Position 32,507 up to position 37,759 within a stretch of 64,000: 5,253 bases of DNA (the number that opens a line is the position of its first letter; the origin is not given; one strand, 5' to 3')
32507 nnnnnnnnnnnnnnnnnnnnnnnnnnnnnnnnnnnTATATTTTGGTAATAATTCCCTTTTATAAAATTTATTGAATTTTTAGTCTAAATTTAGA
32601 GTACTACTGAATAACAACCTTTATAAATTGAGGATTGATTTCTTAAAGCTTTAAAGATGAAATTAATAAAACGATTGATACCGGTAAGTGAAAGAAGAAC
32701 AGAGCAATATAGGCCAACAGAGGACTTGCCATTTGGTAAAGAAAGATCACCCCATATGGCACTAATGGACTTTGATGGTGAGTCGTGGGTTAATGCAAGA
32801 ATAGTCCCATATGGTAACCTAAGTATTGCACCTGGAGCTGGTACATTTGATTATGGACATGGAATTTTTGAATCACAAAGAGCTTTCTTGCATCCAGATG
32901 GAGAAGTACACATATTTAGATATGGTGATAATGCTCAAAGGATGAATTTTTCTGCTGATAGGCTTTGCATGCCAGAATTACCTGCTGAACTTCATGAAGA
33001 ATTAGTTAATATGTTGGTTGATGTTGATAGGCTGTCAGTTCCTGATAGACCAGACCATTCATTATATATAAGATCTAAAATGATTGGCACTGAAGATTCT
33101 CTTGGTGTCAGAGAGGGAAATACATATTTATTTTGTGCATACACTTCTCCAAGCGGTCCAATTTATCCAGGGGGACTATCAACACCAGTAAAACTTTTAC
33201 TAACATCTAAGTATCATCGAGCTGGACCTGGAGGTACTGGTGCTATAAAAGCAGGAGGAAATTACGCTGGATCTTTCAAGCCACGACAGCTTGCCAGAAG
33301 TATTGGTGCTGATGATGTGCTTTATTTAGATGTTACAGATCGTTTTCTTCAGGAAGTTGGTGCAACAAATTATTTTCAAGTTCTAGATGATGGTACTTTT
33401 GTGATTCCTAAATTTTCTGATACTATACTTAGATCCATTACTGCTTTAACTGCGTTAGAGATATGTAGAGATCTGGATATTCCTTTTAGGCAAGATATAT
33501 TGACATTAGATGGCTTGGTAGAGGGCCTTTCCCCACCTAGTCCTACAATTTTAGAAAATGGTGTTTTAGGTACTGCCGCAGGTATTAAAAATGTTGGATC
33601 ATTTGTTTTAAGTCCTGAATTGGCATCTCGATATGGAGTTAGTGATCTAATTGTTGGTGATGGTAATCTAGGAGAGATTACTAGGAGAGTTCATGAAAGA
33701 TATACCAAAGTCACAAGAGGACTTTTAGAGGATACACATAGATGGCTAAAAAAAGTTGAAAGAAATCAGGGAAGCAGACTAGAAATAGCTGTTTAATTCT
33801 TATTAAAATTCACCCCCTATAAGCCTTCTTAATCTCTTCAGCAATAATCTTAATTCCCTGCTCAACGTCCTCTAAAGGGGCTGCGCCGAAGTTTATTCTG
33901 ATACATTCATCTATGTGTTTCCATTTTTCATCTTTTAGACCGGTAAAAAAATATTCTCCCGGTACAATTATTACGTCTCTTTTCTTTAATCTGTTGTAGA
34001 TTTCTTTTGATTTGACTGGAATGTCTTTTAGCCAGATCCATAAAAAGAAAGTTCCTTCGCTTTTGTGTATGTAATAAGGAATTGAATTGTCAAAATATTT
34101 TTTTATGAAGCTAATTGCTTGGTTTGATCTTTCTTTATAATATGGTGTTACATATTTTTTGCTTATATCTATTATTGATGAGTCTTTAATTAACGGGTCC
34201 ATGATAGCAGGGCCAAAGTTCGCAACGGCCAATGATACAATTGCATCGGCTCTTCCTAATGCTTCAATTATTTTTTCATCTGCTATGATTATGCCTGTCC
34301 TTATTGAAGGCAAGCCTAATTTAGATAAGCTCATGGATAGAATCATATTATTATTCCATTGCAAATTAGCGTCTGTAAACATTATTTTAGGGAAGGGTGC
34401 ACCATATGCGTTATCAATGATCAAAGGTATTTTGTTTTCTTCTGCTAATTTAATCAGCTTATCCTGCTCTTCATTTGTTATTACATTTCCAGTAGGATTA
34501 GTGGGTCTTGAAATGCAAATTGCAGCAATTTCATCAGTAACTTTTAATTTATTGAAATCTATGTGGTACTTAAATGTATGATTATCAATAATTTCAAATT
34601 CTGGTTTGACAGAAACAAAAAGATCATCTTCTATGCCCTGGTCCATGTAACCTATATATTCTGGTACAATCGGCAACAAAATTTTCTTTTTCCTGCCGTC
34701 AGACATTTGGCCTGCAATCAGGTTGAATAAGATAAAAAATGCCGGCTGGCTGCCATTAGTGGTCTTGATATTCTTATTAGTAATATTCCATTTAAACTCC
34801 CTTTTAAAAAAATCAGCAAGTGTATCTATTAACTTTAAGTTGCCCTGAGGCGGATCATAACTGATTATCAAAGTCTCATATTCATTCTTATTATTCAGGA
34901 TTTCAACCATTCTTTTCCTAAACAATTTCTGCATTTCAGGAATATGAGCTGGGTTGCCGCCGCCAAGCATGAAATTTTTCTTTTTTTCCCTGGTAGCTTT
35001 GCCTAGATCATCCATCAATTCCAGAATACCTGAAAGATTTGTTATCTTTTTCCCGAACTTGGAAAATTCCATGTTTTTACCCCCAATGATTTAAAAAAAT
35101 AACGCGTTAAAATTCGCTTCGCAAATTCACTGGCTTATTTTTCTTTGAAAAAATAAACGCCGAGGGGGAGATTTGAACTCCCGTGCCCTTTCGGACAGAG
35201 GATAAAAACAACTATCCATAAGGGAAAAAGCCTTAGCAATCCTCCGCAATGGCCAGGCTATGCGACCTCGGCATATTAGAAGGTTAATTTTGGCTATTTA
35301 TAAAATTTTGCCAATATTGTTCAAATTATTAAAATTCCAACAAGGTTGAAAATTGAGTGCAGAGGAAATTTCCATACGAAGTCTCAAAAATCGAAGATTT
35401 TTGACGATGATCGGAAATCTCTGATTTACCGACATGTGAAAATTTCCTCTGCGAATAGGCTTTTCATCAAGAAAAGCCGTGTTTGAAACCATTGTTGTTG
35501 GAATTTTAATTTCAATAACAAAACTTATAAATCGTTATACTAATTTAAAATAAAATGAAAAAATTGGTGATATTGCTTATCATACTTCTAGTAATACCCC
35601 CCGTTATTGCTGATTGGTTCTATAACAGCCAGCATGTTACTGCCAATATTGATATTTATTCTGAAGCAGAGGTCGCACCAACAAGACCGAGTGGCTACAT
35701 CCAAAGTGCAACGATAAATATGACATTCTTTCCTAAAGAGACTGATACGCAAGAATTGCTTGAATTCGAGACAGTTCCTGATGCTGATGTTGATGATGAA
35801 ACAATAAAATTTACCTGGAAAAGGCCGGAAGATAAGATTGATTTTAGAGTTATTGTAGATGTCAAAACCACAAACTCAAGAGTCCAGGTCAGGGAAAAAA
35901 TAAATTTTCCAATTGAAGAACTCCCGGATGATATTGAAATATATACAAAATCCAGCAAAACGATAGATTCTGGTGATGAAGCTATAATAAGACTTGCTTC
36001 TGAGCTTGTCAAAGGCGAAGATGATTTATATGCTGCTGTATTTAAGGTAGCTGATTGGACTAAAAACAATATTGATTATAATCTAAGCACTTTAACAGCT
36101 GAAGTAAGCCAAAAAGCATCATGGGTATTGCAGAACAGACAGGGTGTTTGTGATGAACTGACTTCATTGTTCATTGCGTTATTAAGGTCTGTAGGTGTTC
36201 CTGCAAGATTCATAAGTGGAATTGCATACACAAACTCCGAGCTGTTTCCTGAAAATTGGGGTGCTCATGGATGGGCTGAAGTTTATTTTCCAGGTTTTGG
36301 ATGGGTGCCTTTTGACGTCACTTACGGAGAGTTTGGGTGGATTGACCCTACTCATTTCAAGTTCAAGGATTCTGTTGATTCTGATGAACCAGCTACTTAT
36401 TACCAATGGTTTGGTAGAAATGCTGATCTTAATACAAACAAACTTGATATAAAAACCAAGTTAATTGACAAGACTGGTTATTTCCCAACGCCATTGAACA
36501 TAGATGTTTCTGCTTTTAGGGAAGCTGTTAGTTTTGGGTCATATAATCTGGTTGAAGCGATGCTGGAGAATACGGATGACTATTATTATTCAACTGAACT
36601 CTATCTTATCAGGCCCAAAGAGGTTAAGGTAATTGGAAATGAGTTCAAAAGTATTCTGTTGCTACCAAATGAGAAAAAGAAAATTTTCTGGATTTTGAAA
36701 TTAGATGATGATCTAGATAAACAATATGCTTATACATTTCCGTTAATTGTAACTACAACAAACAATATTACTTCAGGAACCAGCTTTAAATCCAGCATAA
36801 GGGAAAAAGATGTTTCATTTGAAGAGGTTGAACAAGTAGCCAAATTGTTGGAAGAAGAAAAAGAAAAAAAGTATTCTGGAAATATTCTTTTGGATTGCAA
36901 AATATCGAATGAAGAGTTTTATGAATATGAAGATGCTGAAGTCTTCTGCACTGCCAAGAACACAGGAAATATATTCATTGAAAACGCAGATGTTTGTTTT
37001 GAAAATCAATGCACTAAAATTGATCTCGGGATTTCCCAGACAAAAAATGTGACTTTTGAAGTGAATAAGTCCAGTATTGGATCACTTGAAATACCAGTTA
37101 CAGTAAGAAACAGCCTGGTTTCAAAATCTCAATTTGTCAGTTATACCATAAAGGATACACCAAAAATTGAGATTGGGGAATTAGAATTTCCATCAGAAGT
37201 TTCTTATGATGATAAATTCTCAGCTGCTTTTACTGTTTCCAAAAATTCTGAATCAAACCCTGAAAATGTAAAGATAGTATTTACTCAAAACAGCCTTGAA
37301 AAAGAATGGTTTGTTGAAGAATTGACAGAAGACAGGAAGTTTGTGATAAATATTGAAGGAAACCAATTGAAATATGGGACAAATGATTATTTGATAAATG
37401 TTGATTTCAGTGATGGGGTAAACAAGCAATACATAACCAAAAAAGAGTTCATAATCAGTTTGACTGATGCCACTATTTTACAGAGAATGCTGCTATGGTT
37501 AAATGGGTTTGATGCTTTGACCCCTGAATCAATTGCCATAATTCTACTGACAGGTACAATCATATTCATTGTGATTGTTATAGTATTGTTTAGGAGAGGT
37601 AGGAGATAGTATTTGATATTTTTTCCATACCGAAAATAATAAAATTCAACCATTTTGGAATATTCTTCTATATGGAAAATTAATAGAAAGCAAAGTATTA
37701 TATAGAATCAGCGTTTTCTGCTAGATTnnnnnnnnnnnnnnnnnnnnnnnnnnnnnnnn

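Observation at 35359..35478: Small palindromic repeat family (MITE/RPE-like); one copy lies inside the psd coding sequence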

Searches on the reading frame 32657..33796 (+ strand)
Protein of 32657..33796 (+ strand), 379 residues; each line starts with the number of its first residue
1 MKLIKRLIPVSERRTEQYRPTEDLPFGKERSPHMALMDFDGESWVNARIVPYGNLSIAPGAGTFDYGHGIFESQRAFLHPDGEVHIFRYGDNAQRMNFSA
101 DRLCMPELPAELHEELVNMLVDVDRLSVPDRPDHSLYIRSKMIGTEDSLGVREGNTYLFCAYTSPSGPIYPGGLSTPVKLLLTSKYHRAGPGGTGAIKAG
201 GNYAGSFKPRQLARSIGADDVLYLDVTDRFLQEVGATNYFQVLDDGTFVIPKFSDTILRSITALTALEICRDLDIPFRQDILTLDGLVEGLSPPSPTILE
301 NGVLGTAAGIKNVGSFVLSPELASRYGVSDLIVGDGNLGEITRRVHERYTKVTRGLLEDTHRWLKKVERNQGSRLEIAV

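Call 21: search_protein_families(library=pfam, proteins=[window:32657-33796:+])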
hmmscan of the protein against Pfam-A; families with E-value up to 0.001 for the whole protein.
window:32657-33796:+ (379 aa): 1 family
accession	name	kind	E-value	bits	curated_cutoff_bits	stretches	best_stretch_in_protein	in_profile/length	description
PF01063.24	Aminotran_4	-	3.3e-18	66.8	28.5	1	69-287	1-202/223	Amino-transferase class IV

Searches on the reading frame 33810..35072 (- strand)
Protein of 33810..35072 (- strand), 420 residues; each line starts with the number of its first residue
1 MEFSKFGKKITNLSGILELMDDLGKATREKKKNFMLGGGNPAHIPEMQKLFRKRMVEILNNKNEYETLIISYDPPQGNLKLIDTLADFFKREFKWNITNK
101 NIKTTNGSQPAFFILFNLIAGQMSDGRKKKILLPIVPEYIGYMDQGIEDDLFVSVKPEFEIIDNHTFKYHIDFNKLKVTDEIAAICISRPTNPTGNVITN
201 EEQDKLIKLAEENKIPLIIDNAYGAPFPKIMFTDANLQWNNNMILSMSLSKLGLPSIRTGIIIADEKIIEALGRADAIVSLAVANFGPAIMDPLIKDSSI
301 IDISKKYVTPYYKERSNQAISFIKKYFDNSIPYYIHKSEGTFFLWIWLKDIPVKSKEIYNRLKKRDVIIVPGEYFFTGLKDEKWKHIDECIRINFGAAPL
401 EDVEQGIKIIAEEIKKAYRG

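Call 21: search_protein_families(library=pfam, proteins=[window:33810-35072:-])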
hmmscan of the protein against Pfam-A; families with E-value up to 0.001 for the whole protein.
window:33810-35072:- (420 aa): 1 family
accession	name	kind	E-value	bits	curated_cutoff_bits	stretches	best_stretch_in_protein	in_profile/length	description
PF00155.27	Aminotran_1_2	-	2.4e-21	76.8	19.7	1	71-408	37-359/361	Aminotransferase class I and II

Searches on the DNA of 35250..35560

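Call 11: search_rna_families(source=window, start=35250, end=35560, threshold=evalue, max_evalue=10, show_alignments=3)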
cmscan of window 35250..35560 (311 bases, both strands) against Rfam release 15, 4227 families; matches with E-value up to 10: 8.
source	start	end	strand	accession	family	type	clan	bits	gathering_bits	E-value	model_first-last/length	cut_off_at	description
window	35303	35405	-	RF01264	snR83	Gene; snRNA; snoRNA; HACA-box;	CL00023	19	75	0.026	1-308/308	no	Small nucleolar RNA snR83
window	35358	35451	-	RF04127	MIR8007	Gene; miRNA;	-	18.5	195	0.23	1-226/226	no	MIR8007 microRNA precursor family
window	35376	35492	+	RF02902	AaHKsRNA22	Gene; sRNA;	-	18.5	39.8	0.27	1-101/101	no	Aggregatibacter sRNA 22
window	35381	35441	+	RF02445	SpR14_sRNA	Gene; sRNA;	-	17.4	50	9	1-80/80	no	Streptococcus sRNA SpR14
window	35353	35462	-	RF00747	mir-283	Gene; miRNA;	CL00094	16.9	50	1.5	1-98/98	no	mir-283 microRNA precursor family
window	35312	35429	+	RF01429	snoR130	Gene; snRNA; snoRNA; CD-box;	-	14.6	40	4.9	1-122/122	no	small nucleolar RNA snoR130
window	35282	35323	-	RF03442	mir-4003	Gene; miRNA;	-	13.9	70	9.2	1-58/58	no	mir-4003 microRNA precursor family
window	35370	35511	+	RF00015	U4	Gene; snRNA; splicing;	CL00007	9.6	46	7.7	1-138/138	no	U4 spliceosomal RNA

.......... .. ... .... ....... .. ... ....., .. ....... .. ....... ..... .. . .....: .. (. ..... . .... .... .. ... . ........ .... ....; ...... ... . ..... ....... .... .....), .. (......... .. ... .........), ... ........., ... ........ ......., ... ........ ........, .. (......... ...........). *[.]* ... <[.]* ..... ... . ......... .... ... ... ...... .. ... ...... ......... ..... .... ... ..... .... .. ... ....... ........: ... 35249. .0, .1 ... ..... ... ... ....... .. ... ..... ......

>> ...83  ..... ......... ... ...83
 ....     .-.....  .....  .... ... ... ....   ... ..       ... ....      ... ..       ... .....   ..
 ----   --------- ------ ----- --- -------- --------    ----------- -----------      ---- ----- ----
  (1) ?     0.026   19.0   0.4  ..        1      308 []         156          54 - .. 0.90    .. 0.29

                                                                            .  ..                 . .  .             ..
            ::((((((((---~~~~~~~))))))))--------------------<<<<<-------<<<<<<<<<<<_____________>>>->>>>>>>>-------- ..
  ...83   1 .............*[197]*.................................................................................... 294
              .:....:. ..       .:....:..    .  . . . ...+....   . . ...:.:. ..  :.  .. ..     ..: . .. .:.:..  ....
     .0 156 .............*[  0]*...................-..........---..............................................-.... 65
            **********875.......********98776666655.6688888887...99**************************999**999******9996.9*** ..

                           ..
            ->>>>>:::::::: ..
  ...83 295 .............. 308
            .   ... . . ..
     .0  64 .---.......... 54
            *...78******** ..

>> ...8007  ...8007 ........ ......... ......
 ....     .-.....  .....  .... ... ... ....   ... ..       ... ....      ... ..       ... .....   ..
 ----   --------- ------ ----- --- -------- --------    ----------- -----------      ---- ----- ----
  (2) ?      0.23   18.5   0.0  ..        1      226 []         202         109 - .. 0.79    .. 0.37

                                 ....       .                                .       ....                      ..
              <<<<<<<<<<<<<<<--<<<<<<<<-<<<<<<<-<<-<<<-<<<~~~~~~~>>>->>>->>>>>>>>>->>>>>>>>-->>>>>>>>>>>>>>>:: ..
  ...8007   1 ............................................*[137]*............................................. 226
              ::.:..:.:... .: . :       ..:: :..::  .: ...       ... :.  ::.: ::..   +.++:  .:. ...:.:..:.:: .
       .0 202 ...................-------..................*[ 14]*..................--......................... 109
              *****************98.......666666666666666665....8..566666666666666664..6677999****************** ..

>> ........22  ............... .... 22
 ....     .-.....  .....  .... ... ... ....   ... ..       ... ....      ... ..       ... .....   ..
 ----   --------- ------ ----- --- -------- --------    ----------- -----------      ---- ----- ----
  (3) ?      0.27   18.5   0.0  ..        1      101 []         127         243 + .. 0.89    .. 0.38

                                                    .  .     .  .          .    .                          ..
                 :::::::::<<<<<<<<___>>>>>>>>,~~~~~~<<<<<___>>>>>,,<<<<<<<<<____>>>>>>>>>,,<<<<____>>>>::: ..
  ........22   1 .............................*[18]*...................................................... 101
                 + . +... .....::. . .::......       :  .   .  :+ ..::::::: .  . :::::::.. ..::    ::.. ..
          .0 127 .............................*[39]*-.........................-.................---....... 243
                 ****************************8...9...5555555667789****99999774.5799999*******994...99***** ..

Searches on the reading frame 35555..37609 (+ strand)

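Call 21: search_protein_families(library=pfam, proteins=[window:35555-37609:+])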
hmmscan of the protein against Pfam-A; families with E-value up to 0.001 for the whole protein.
window:35555-37609:+ (684 aa): 2 families
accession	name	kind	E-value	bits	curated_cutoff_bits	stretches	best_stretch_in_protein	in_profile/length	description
PF01841.26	Transglut_core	-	4e-29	101.5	23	1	146-254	2-107/108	Transglutaminase-like superfamily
PF04473.18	DUF553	-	2.7e-05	24.1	20.5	1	146-229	5-94/140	Transglutaminase-like domain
